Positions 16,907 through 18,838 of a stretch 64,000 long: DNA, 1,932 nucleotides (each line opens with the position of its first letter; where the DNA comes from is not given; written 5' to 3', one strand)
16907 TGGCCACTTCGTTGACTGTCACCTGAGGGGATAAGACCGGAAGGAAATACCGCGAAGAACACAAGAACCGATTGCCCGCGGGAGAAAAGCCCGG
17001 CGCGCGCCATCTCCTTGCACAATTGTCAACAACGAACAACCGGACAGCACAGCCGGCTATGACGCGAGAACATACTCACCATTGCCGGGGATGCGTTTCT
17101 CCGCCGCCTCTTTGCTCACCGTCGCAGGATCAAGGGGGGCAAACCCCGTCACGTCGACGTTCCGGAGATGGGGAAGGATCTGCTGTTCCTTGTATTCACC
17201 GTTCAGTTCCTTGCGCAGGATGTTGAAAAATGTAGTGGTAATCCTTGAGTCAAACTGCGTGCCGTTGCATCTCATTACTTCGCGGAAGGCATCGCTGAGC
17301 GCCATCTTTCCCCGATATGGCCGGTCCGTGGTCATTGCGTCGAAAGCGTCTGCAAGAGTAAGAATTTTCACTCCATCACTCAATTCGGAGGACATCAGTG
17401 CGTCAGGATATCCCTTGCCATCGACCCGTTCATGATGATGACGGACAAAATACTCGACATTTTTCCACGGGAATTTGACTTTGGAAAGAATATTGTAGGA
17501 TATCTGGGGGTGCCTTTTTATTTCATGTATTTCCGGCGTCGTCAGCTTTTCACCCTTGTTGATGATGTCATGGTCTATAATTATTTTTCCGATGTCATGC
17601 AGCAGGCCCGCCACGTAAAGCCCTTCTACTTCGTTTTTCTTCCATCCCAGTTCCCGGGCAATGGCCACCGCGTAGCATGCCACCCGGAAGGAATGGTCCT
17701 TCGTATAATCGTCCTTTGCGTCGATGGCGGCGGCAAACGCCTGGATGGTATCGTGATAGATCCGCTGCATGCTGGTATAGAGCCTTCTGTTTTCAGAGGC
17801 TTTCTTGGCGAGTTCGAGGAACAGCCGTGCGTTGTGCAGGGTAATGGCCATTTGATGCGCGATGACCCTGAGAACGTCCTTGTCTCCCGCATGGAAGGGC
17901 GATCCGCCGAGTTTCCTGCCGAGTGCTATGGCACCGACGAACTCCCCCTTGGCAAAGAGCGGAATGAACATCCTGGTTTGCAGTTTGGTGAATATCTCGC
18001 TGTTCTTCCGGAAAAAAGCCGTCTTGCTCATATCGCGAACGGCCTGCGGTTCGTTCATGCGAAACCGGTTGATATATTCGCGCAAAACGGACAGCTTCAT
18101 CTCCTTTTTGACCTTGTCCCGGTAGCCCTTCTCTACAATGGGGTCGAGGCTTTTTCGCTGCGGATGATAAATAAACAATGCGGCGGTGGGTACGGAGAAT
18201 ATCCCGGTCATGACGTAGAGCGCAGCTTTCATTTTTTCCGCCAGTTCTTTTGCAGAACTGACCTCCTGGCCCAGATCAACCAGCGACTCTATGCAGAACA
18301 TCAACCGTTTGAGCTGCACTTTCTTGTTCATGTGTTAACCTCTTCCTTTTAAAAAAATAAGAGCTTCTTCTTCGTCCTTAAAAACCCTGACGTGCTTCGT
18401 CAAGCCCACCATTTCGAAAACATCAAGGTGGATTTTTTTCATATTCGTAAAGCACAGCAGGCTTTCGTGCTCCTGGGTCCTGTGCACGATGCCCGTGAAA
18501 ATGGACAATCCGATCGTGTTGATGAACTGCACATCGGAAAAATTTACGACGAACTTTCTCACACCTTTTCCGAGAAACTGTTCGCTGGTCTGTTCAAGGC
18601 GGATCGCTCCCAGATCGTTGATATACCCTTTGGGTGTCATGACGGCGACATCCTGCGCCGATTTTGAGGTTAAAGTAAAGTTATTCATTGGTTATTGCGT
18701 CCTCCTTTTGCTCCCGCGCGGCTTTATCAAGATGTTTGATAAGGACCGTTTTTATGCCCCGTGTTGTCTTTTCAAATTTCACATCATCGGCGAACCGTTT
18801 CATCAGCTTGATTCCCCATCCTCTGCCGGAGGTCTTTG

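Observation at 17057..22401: Four-gene operon coupling c-di-GMP synthesis and degradation to a partner-switching module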

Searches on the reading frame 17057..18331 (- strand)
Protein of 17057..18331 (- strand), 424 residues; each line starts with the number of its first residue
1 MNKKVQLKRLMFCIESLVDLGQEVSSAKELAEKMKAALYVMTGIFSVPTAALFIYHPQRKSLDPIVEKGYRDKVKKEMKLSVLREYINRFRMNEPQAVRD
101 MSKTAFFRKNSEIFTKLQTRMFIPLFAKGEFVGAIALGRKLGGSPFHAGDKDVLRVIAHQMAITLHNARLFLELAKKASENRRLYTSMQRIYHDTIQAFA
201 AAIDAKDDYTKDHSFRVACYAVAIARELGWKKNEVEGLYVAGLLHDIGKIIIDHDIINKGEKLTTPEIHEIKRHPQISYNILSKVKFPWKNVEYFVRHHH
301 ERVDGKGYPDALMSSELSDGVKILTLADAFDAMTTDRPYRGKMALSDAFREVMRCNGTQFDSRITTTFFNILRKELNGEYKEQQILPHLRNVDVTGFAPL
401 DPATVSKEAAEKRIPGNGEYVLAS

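Call 3: search_protein_families(library=pfam, proteins=[window:17057-18331:-], max_evalue=0.01)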
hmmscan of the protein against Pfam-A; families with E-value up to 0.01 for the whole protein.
window:17057-18331:- (424 aa): 6 families
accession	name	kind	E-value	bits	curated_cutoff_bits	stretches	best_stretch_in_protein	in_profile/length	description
PF13487.12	HD_5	-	1.4e-32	113.2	27.2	1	199-363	3-169/170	HD domain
PF01966.28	HD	-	1.9e-22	80.2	22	1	212-333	3-116/116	HD domain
PF08668.18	HDOD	-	4.4e-08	33.3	22.9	1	210-263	95-146/196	HDOD domain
PF13492.12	GAF_3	-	6.7e-05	23.7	27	1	30-167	2-129/129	GAF domain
PF01590.32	GAF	-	7.4e-05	23.7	22.4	1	90-165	59-133/133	GAF domain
PF13185.12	GAF_2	-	0.00029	21.5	28.6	1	91-166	62-136/136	GAF domain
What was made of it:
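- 17057..18331 (-): HD-GYP phosphodiesterase gene (424 aa) with a GAF-like N-terminal domain. HD_5 E 1.4e-32 (call 3).
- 17804..18328 (-): GAF-like regulatory domain of the HD-GYP protein (aa 2-176). Sub-threshold GAF hits (call 3).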

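Call 4: search_protein_families(library=ncbifam, proteins=[window:17057-18331:-], max_evalue=0.01)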
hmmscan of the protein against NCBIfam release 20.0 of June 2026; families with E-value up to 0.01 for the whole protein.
window:17057-18331:- (424 aa): 13 families
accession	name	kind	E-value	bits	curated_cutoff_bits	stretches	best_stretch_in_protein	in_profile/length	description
NF053512.1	nitric_RR_NosR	exception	1.3e-33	116.7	400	1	173-382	155-364/422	response regulator c-di-GMP phosphodiesterase, NosR family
TIGR00277.1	HDIG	domain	3e-10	39.8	27.6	1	211-300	6-83/84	HDIG domain-containing metalloprotein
NF041606.1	dguan_cyc_DgcA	equivalog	2.8e-07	29.8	370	1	3-171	3-175/340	diguanylate cyclase DgcA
NF047786.1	his_kin_MadS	equivalog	4.1e-06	26.2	500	1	117-195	127-204/434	MadS family sensor histidine kinase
TIGR02916.1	PEP_his_kin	equivalog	3e-05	22.8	300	1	25-176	315-468/679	XrtA/PEP-CTERM system histidine kinase PrsK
TIGR01596.1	cas3_HD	equivalog_domain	7.1e-05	22.9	43.45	1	211-304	2-105/178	CRISPR-associated endonuclease Cas3''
TIGR02578.2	cas_TM1811_Csm1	equivalog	0.00015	20.5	170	1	237-337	3-82/753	type III-A CRISPR-associated protein Cas10/Csm1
TIGR02621.3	cas3_GSU0051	exception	0.00036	19.4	400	1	208-249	669-710/854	type I-G CRISPR-associated helicase/endonuclease Cas3g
TIGR03401.1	cyanamide_fam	subfamily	0.00057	19.4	109.85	1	196-249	44-96/228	HD domain protein, cyanamide hydratase family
TIGR03319.1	RNase_Y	equivalog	0.00061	18.4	454.35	1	212-274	332-390/514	ribonuclease Y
NF005519.0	PRK07152.1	equivalog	0.00063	18.8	315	1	206-284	196-270/361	nicotinate-nucleotide adenylyltransferase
NF045665.1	NTPtran_DVU1551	equivalog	0.00073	18.7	315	1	194-255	202-265/359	DVU_1551 family NTP transferase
TIGR00295.1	TIGR00295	hypoth_equivalog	0.0017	18.1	172.35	1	207-255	11-60/164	TIGR00295 family protein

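Call 56: search_protein_families(library=padloc, proteins=[window:17057-18331:-], max_evalue=0.001)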
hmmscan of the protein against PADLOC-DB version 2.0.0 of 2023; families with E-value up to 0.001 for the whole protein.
window:17057-18331:- (424 aa): 5 families
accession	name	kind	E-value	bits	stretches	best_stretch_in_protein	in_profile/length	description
PDLC01254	Cas3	-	2.7e-07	28.9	1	210-312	9-100/164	CAS-I; effector_G3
PDLC01293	Cas10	-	1.1e-05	22.5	1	239-357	2-97/577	CAS-III; effector_LS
PDLC00940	Cas3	-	1.9e-05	22.9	1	211-304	2-105/178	CRISPR-associated endonuclease Cas3-HD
PDLC01765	Cas3c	-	0.0001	19.4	1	196-311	11-98/612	-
PDLC01769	Cas3g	-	0.00012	18.9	1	209-249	658-698/836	-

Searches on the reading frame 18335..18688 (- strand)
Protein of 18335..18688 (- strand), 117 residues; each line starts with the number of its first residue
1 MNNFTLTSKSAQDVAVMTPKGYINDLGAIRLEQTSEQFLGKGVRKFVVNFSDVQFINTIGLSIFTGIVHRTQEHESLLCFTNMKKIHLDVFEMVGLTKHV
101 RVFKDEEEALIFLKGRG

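Call 3: search_protein_families(library=pfam, proteins=[window:18335-18688:-], max_evalue=0.01)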
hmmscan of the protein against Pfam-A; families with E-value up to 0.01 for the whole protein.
window:18335-18688:- (117 aa): 1 family
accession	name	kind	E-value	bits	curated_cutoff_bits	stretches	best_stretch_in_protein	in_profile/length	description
PF01740.26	STAS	-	2.5e-11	43.7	22.6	1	11-109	7-106/106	STAS domain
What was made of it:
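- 18335..18688 (-): Single-domain STAS protein (117 aa), an anti-sigma-antagonist homologue. Pfam STAS E 2.5e-11 (call 3).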

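Call 4: search_protein_families(library=ncbifam, proteins=[window:18335-18688:-], max_evalue=0.01)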
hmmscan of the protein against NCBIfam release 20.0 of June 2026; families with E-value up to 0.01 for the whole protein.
window:18335-18688:- (117 aa): 2 families
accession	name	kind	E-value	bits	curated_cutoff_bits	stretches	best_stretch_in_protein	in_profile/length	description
TIGR00377.1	ant_ant_sig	superfamily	4.9e-11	42.5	53.45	1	3-108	2-108/108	anti-sigma factor antagonist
TIGR02886.1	spore_II_AA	equivalog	2.4e-08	33.9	114.75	1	31-110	26-106/106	anti-sigma F factor antagonist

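Call 17: search_solved_structures(query=window:18335-18688:-, max_evalue=1, show_alignments=4)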
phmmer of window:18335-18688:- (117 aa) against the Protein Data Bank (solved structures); distinct sequences matched with E-value up to 1: 8.
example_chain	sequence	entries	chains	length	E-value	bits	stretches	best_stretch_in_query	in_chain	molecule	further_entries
1th8_B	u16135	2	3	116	0.00025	24.3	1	10-111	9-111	Anti-sigma F factor antagonist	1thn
1auz_A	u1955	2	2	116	0.00036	23.8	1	22-113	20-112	SPOIIAA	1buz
1tid_B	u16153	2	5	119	0.00036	23.8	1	10-111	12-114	Anti-sigma F factor antagonist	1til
8ih8_A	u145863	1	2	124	0.003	20.8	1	3-115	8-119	Anti-sigma-F factor antagonist RsfB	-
2ka5_A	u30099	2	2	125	0.0043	20.3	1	9-110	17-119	Putative anti-sigma factor antagonist TM_1081 | Putative anti-sigma factor antagonist TM1081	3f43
1sbo_A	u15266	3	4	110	0.083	16.2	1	1-104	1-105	Putative anti-sigma factor antagonist TM1442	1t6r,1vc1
4hyl_A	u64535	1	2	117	0.48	13.7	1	10-112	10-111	Stage II sporulation protein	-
4qtp_A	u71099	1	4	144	0.68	13.3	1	10-69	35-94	Anti-sigma factor antagonist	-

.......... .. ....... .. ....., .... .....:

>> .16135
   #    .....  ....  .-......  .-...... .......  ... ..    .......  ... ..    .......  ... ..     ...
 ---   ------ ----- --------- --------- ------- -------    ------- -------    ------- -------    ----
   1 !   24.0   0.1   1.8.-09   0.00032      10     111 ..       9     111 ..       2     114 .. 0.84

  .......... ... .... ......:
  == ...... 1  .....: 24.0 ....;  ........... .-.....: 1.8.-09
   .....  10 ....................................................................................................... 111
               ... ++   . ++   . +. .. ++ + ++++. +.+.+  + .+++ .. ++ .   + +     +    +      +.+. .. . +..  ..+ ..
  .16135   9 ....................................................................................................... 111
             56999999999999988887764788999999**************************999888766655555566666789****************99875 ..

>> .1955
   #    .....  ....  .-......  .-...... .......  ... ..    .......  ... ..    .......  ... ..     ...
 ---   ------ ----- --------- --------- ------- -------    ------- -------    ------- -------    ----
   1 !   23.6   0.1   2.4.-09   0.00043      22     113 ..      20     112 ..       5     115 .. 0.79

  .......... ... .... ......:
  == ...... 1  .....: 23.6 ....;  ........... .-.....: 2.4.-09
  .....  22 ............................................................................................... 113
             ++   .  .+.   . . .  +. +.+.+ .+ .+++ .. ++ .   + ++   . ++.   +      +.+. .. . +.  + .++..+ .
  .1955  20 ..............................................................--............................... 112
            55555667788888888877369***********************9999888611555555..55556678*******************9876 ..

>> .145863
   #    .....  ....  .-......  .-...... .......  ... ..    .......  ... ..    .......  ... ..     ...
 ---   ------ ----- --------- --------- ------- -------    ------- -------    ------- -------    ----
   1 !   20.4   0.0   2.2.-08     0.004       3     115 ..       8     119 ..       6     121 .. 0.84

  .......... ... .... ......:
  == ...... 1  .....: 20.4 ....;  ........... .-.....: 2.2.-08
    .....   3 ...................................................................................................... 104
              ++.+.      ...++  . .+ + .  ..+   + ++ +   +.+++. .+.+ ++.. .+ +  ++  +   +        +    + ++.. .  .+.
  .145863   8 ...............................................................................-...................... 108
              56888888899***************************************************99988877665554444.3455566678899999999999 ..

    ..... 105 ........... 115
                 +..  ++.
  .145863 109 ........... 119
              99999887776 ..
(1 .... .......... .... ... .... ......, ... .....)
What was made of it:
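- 18335..18688 (-): PDB hits to SpoIIAA and RsfB (call 17).
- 18515..18517 (-): Codon of Thr58, the predicted phospho-acceptor. Aligns with the first Ser of the SpoIIAA DSSG motif, the position altered in 1tid_B relative to 1th8_B (call 17).
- On Anti-sigma-factor antagonist (RsbV/SpoIIAA, STAS): Pfam STAS 43.7 bits against a 22.6-bit cutoff (call 3). phmmer hits to SpoIIAA and RsfB structures (call 17). T58-I-G60 aligns with S-S-G of SpoIIAA (call 17).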

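Call 56: search_protein_families(library=padloc, proteins=[window:18335-18688:-], max_evalue=0.001)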
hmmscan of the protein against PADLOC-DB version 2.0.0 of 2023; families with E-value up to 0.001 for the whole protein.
window:18335-18688:- (117 aa): 0 families
